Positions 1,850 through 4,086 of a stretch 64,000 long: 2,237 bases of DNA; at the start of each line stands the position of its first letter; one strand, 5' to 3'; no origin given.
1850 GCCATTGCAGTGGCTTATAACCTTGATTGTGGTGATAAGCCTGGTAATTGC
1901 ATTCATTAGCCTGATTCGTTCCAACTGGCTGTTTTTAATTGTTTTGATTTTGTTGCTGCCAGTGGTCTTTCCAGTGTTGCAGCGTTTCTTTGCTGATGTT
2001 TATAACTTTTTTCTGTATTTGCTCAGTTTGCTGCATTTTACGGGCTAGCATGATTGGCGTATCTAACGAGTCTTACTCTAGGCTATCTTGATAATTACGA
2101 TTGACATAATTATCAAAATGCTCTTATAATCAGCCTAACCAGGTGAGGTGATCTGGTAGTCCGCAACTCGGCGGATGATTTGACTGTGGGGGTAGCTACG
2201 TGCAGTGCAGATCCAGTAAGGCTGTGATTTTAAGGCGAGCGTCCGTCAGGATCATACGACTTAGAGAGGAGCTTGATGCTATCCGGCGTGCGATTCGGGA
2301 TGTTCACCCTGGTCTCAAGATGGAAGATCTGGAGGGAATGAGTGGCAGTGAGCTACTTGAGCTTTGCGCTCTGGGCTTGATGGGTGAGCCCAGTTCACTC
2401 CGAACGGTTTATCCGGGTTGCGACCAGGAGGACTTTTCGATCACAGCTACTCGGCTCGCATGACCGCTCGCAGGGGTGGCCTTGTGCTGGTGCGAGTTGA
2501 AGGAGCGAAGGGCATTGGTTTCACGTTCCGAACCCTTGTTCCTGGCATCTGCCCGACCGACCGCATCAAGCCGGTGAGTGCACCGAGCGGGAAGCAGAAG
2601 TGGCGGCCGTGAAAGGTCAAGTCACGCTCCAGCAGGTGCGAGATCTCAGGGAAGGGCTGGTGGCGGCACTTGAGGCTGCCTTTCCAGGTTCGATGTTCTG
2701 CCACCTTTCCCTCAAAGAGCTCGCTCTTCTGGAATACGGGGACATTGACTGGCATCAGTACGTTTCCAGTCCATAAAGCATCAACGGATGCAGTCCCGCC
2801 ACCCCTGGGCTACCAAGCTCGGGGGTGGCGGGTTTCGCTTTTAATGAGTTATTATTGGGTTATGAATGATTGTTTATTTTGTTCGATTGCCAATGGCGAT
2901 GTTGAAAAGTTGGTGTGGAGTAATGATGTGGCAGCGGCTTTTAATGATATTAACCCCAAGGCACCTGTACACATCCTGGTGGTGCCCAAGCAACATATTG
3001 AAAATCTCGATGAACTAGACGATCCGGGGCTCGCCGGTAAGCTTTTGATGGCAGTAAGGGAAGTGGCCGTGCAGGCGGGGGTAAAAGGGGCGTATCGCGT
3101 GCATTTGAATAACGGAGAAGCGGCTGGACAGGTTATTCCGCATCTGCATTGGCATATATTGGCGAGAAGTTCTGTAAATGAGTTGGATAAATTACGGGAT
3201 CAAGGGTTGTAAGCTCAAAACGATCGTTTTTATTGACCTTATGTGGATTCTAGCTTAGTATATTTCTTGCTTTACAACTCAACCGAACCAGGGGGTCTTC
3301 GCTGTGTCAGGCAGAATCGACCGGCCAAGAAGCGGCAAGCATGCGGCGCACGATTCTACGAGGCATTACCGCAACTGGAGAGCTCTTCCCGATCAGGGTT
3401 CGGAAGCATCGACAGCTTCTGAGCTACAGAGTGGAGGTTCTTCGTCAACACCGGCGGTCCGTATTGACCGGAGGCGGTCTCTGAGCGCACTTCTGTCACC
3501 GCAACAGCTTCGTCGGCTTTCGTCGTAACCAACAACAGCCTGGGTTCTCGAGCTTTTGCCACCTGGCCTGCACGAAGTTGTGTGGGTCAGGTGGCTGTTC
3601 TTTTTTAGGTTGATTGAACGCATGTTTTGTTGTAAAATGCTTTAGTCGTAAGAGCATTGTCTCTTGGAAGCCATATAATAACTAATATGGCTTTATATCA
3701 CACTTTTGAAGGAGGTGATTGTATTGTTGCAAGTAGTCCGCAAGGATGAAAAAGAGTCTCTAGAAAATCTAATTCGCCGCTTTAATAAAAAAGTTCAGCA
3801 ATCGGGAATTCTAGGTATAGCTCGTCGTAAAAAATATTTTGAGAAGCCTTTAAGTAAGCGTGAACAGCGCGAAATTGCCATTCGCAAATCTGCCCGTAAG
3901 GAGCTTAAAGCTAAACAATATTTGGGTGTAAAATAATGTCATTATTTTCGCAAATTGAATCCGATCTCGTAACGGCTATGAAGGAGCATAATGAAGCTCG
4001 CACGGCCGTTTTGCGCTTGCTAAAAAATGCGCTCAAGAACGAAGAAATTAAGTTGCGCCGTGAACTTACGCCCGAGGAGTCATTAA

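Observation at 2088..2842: Operator-controlled, GC-rich 0.7-kb unit encoding four serially overlapping mini-ORFs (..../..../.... junctions)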

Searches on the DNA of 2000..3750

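Call 7: search_rna_families(source=window, start=2000, end=3750, threshold=evalue, max_evalue=10, show_alignments=3)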
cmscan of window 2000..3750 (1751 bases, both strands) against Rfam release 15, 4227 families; matches with E-value up to 10: 5.
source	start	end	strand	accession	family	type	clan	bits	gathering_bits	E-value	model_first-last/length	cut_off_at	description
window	2795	2832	+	RF00655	mir-28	Gene; miRNA;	CL00086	24.3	64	0.11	1-78/78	no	mir-28 microRNA precursor family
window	2648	2712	+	RF00802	mir-207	Gene; miRNA;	-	18.7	88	2.7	1-78/78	no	mir-207 microRNA precursor family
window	2653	2707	+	RF01684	mascRNA-menRNA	Gene;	-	16.2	42.5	5.7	1-56/56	no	MALAT1-associated small cytoplasmic RNA/MEN beta RNA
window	3549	3644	+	RF02716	sno_ncR3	Gene; snRNA; snoRNA; CD-box;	-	14.6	88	9.7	1-75/75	no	Small nucleolar RNA ncR3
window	2000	2066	-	RF00372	sroH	Gene; sRNA;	-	13.3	80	2.4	1-70/161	3'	sroH RNA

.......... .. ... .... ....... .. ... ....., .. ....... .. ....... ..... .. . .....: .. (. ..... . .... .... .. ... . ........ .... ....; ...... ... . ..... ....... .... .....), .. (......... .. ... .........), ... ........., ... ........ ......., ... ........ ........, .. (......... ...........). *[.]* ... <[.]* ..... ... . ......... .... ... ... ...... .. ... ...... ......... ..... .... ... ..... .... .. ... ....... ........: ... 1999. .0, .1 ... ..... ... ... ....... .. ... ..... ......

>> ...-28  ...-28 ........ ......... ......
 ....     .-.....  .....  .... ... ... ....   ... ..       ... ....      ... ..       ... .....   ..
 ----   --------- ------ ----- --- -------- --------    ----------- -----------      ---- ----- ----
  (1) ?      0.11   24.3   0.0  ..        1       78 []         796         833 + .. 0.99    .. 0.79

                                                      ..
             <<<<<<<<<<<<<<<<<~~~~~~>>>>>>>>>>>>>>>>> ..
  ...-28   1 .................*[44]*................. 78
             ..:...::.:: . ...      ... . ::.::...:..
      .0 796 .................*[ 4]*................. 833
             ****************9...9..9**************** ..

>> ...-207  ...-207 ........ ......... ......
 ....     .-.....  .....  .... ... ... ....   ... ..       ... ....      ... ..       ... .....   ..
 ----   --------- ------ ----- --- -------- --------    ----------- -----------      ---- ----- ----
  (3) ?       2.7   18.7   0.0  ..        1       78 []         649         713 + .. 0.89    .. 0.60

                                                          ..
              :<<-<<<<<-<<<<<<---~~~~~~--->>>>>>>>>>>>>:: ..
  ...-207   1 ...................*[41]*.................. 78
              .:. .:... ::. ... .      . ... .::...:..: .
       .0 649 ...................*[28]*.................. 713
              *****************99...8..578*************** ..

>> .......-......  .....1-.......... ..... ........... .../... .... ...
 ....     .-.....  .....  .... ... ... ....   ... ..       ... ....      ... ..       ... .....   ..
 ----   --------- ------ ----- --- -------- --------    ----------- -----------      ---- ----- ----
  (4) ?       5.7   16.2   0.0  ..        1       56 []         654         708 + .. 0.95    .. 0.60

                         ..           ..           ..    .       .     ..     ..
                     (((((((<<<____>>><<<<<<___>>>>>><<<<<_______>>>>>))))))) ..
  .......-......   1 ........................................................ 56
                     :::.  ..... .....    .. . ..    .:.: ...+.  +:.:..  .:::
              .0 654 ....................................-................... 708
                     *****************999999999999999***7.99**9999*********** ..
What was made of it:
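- On Known structured RNA family (Rfam): Call 7 (best E 0.11, which is only the terminator hairpin matching a miRNA model).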

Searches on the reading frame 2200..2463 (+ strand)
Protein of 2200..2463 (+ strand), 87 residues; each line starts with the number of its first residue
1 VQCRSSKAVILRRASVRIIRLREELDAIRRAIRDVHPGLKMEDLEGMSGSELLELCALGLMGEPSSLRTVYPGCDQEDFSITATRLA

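Call 48: search_protein_families(library=pfam, max_evalue=1, proteins=[window:2200-2463:+])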
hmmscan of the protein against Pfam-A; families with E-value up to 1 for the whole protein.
window:2200-2463:+ (87 aa): 1 family
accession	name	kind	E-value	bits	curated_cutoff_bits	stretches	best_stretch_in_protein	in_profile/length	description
PF17862.7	AAA_lid_3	-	0.089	12.8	27.2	0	45-56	12-23/45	AAA+ lid domain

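Call 68: predict_structure(protein=window:2200-2463:+)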
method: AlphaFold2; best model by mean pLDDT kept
length: 87 residues; sequences in the alignment: 1
mean_pLDDT: 74.0   pTM: 0.55
mean pLDDT of the five models: 74.0, 70.1, 68.1, 56.5, 55.8
residues with pLDDT >= 90: 28; 70-90: 24; 50-70: 22; < 50: 13
segments of 3 or more residues with pLDDT < 50: 80-87
pLDDT, mean of each block of 10 residues (from residue 1): 71 94 92 88 90 76 51 54 39
secondary structure, 60 per line:
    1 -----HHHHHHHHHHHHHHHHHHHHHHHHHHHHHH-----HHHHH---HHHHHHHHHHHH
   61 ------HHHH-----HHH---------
elements in order: H6-35 H41-45 H49-60 H67-70
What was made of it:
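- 2200..2463 (+): g1, 87 aa (GTG start, frame 1). Basic N-terminal half, acidic C-terminal half. A divergent member of the relatives' gB small-protein family. Call 68 (AlphaFold pLDDT 74, helix 6-35 above 90).
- AlphaFold predicts a confident helix for residues 6-35 (call 68).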

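Call 72: fold_search(model_id=the predicted structure, library=pdb)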
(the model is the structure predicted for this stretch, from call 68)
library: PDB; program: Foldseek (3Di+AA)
matches with E <= 10: 2; with E <= 0.001: 0
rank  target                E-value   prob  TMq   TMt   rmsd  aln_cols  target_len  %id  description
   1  6hiw_DI               8.7e+00  0.09  0.37  0.11   6.5        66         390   20  Cryo-EM structure of the Trypanosoma brucei mitochondrial ribosome - This entry contains the complete small mitoribos (released 2018-09-26)
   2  7ane_ai               9.9e+00  0.05  0.30  0.11   7.5        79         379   15  Leishmania Major mitochondrial ribosome (released 2021-06-23)

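Call 73: search_protein_families(library=padloc, max_evalue=1, proteins=[window:2200-2463:+])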
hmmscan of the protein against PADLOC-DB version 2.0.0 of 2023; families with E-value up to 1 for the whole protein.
window:2200-2463:+ (87 aa): 0 families

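Call 74: search_protein_families(library=phrogs, max_evalue=1, proteins=[window:2200-2463:+])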
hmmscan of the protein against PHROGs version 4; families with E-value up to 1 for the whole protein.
window:2200-2463:+ (87 aa): 2 families
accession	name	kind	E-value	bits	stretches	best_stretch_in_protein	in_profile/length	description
phrog_26740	-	unknown function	0.0047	17.5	1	30-60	14-43/56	-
phrog_6408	-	unknown function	0.14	13.4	1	19-49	41-71/83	-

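Call 95: search_protein_families(library=ncbifam, max_evalue=1, proteins=[window:2200-2463:+])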
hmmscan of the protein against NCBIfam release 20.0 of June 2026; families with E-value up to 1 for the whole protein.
window:2200-2463:+ (87 aa): 0 families

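Call 97: search_solved_structures(query=A5, max_evalue=10)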
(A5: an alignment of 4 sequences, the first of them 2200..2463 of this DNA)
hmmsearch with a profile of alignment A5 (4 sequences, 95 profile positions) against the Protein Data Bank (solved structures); distinct sequences matched with E-value up to 10: 6.
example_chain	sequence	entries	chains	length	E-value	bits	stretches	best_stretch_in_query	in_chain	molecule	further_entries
7kgb_j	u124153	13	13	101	0.65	13.7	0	10-50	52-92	30S ribosomal protein S10 | Small ribosomal subunit protein uS10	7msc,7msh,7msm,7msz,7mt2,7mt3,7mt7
5v93_j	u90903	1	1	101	0.65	13.7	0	10-50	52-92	30S ribosomal protein S10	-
32nj_J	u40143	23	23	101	0.73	13.5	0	10-50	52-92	Small ribosomal subunit protein uS10 | 30S ribosomal protein S10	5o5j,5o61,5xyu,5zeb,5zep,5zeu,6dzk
6dzi_s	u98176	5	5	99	0.8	13.4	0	10-50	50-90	30S ribosomal protein S10 | Small ribosomal subunit protein uS10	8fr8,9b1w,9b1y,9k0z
8yp6_j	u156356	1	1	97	1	13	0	10-50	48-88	Small ribosomal subunit protein uS10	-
9w2t_g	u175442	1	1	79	2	12.1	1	40-66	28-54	ATP synthase F(0) complex subunit g, mitochondrial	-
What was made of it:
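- Tried and rejected: A PDB profile search gave only noise (call 97).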

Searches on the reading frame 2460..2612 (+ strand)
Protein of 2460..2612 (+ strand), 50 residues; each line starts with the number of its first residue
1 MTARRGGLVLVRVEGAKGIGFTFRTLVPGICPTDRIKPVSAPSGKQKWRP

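Call 48: search_protein_families(library=pfam, max_evalue=1, proteins=[window:2460-2612:+])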
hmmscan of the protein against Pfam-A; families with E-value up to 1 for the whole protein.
window:2460-2612:+ (50 aa): 0 families

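Call 73: search_protein_families(library=padloc, max_evalue=1, proteins=[window:2460-2612:+])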
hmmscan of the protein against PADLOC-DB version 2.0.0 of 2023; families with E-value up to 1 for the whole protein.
window:2460-2612:+ (50 aa): 0 families

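Call 74: search_protein_families(library=phrogs, max_evalue=1, proteins=[window:2460-2612:+])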
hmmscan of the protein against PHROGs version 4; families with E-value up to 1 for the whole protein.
window:2460-2612:+ (50 aa): 0 families

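Call 95: search_protein_families(library=ncbifam, max_evalue=1, proteins=[window:2460-2612:+])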
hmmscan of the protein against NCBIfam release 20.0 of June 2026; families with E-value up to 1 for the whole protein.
window:2460-2612:+ (50 aa): 2 families
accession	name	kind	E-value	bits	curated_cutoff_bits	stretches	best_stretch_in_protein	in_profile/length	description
NF008398.0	PRK11197.1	subfamily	0.064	12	376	1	1-39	83-119/381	L-lactate dehydrogenase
NF033901.1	L_lactate_LldD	exception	0.096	11.7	550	1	1-38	83-118/377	FMN-dependent L-lactate dehydrogenase LldD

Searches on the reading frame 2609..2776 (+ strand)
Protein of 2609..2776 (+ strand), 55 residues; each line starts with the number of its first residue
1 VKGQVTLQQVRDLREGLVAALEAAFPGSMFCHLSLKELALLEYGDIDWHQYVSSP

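Call 48: search_protein_families(library=pfam, max_evalue=1, proteins=[window:2609-2776:+])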
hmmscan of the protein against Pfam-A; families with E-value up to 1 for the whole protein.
window:2609-2776:+ (55 aa): 0 families

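Call 73: search_protein_families(library=padloc, max_evalue=1, proteins=[window:2609-2776:+])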
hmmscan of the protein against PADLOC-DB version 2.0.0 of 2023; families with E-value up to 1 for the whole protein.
window:2609-2776:+ (55 aa): 0 families

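Call 74: search_protein_families(library=phrogs, max_evalue=1, proteins=[window:2609-2776:+])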
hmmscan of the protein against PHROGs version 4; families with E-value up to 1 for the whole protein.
window:2609-2776:+ (55 aa): 0 families

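Call 77: predict_structure(protein=window:2609-2776:+)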
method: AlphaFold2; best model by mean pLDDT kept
length: 55 residues; sequences in the alignment: 1
mean_pLDDT: 84.5   pTM: 0.63
mean pLDDT of the five models: 84.5, 83.4, 82.0, 81.4, 79.4
residues with pLDDT >= 90: 19; 70-90: 31; 50-70: 3; < 50: 2
segments of 3 or more residues with pLDDT < 50: none
pLDDT, mean of each block of 10 residues (from residue 1): 82 93 87 90 82 63
secondary structure, 60 per line:
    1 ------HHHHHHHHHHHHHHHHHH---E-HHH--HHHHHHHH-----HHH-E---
elements in order: H7-24 H35-42
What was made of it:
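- Confident single-sequence models for g1 and g3 (calls 68, 77).
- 2609..2776 (+): g3, 55 aa (GTG overlapping the g2 stop as GTGA, frame 2). Acidic (net -3, pI 5.0). Weak SD. Call 77 (AlphaFold single sequence, pLDDT 84.5, all five models 79-84).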

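Call 84: fold_search(model_id=the predicted structure, library=pdb)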
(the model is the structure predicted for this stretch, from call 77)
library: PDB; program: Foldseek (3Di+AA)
matches with E <= 10: 0; with E <= 0.001: 0
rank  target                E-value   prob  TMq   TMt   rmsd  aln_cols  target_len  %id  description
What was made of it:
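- On Type II toxin-antitoxin module: Foldseek against the PDB gives nothing (calls 72, 84).
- The function is unknown: there is nothing in Pfam, NCBIfam, PADLOC, PHROGs or PDB (calls 48, 72, 73, 74, 84, 95, 97).
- Tried and rejected: Structure-based function: Foldseek against the PDB found nothing for g1 or g3 (calls 72, 84).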

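Call 95: search_protein_families(library=ncbifam, max_evalue=1, proteins=[window:2609-2776:+])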
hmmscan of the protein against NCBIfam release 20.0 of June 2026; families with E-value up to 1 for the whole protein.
window:2609-2776:+ (55 aa): 0 families

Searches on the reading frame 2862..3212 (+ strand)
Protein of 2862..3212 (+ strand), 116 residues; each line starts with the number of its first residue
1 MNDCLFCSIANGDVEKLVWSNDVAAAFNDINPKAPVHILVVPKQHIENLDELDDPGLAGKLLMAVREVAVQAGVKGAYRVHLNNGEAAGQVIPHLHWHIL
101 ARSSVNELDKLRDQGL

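Call 12: find_encoding_contigs(protein=window:2862-3212:+, flank=10000, max_places=10)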
Protein window:2862-3212:+ (116 aa): 1 contig read that carries it; 1 place shown.
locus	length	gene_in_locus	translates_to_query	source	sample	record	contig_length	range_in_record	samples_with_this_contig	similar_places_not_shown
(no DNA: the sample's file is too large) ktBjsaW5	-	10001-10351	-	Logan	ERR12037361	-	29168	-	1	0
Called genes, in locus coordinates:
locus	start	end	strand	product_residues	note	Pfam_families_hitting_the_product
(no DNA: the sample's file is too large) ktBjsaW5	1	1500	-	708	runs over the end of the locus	PF07705:CARDB, PF00404:Dockerin_1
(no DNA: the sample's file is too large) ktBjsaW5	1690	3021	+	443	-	PF21760:SecD_1st, PF22599:SecDF_P1_head, PF03176:MMPL (weak), PF02355:SecD_SecF_C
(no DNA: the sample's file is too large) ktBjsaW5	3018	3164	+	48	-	-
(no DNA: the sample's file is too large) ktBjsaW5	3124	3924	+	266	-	PF02355:SecD_SecF_C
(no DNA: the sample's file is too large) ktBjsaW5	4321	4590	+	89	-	PF25212:HVO_A0114 (faint)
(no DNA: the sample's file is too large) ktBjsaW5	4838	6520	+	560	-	PF01368:DHH, PF02272:DHHA1, PF17768:RecJ_OB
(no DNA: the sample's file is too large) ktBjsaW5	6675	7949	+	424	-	PF13393:tRNA-synt_His, PF00587:tRNA-synt_2b, PF03129:HGTP_anticodon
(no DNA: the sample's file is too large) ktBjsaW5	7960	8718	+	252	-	PF01145:Band_7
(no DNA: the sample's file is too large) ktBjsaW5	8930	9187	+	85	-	-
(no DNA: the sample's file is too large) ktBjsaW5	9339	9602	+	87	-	-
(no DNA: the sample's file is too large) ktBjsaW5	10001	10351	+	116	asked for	PF11969:DcpS_C, PF01230:HIT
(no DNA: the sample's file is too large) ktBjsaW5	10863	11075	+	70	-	PF01165:Ribosomal_S21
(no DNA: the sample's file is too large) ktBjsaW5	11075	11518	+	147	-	PF09424:YqeY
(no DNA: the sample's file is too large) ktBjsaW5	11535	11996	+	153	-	PF02130:YbeY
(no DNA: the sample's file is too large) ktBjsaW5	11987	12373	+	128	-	PF01219:DAGK_prokar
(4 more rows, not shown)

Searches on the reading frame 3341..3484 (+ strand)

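Call 90: search_protein_families(library=pfam, max_evalue=1, proteins=[window:3341-3484:+])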
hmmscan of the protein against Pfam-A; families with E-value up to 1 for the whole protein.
window:3341-3484:+ (47 aa): 1 family
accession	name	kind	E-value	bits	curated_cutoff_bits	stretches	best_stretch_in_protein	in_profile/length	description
PF10518.14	TAT_signal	-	0.15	12.6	22.7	0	37-46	3-12/21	TAT (twin-arginine translocation) pathway signal sequence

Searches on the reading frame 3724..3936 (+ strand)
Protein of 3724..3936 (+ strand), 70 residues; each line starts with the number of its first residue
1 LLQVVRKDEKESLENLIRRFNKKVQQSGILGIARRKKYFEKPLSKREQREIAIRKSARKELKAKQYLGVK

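Call 25: find_related_loci(query=window:3724-3936:+, collection=metagenome_contigs, flank=6000)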
Query window:3724-3936:+ (70 aa) in metagenome_contigs; peptide patterns used: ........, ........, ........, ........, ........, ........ (x = any residue, [..] = any of these).
600 stretches matched a pattern (row limit reached: there are more); 139 encode a relative of the query (tblastn E <= 1e-3); the best 80 are kept; 80 distinct loci.
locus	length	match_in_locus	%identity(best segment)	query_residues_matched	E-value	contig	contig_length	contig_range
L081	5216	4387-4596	83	1-70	4e-35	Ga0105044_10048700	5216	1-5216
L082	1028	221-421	78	1-67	2e-30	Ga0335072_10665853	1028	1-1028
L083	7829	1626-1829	87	1-68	1e-28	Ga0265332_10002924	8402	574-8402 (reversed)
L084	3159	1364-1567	87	1-68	1e-28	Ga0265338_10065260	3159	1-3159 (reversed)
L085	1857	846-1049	87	1-68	2e-28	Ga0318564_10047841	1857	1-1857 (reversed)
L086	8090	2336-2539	88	1-68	1e-28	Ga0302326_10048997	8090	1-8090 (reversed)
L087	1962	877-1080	87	1-68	2e-28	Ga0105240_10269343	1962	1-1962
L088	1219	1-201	87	2-68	7e-28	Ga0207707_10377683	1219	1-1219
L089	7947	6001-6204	82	1-68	5e-26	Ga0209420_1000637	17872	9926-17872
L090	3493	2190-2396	67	1-70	1e-25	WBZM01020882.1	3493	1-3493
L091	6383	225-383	81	1-53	3e-25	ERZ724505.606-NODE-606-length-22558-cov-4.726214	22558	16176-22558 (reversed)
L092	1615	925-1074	84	1-50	1e-24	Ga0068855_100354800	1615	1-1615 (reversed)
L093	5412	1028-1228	68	1-68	1e-24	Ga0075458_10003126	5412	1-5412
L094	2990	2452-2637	73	3-64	2e-24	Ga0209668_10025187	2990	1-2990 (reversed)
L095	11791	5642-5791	78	1-50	2e-23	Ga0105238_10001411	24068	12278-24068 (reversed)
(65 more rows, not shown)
